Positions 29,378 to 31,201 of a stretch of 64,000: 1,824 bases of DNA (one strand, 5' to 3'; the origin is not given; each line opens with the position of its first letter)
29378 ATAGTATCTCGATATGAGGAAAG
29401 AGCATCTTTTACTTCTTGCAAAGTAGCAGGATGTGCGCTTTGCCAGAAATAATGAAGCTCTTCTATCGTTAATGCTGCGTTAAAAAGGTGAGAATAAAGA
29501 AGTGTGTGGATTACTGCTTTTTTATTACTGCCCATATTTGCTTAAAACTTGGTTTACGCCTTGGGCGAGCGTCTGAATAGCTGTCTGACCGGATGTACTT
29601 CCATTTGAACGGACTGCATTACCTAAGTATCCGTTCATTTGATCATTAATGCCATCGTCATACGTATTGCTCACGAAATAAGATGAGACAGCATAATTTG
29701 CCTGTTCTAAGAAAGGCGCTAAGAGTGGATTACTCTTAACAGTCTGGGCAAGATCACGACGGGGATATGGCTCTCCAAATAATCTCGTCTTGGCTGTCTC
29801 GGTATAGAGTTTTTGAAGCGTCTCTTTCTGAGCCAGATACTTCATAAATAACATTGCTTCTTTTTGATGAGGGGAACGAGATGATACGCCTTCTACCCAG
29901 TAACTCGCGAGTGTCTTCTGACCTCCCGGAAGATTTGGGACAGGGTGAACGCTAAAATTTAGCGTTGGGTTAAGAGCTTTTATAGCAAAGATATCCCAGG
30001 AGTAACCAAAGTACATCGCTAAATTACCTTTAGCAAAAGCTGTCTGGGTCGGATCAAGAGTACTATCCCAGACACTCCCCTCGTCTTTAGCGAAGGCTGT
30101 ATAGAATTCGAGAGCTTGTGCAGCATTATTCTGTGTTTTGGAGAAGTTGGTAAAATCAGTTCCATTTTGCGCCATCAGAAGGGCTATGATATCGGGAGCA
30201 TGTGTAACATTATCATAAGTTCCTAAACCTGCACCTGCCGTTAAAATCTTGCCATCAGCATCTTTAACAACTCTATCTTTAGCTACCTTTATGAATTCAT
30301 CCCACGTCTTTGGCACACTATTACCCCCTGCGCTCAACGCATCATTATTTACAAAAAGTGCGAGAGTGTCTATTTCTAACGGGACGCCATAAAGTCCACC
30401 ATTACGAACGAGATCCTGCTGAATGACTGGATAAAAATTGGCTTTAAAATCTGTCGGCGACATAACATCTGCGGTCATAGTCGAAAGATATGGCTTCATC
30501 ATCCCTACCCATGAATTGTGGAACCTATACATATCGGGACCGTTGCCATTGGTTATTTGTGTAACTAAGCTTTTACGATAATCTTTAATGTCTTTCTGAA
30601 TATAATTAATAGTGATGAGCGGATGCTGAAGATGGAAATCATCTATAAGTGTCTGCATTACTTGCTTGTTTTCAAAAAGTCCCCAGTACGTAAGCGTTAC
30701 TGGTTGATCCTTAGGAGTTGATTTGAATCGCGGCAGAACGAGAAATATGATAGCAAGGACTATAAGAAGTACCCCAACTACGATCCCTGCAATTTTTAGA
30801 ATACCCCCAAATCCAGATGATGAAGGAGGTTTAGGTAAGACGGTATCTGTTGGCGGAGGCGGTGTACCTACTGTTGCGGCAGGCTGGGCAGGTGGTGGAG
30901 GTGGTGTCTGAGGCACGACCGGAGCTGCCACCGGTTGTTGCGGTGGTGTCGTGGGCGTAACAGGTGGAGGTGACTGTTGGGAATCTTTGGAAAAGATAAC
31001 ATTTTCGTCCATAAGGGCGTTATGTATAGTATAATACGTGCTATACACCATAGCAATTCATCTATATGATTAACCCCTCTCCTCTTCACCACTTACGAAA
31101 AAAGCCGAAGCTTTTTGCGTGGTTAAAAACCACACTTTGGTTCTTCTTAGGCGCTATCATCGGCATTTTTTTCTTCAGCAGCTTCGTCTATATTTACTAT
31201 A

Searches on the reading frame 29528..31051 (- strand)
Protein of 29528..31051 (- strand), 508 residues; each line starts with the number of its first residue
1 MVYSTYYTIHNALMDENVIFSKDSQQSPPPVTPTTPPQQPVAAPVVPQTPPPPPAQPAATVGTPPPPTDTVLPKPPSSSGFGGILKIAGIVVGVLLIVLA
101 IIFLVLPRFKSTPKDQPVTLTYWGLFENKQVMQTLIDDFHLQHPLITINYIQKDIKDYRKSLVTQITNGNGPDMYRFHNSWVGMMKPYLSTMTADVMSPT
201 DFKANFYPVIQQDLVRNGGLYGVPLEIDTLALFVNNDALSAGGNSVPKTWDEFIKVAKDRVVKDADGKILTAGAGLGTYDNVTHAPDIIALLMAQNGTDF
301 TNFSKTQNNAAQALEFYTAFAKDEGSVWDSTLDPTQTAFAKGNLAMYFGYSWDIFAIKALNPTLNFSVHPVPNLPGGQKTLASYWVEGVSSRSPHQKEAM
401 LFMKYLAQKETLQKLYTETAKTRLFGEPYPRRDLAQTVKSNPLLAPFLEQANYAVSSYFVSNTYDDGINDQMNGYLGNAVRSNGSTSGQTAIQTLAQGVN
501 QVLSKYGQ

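Call 57: search_protein_families(library=pfam, proteins=[window:29528-31051:-], max_evalue=0.001)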
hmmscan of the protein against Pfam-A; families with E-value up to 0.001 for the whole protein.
window:29528-31051:- (508 aa): 2 families
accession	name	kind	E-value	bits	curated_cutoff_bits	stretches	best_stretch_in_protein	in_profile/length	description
PF13416.11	SBP_bac_8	-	3.8e-31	109.3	27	1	135-419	2-256/279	Bacterial extracellular solute-binding protein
PF01547.30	SBP_bac_1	-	4.1e-25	89.9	26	1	131-410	9-304/307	Bacterial extracellular solute-binding protein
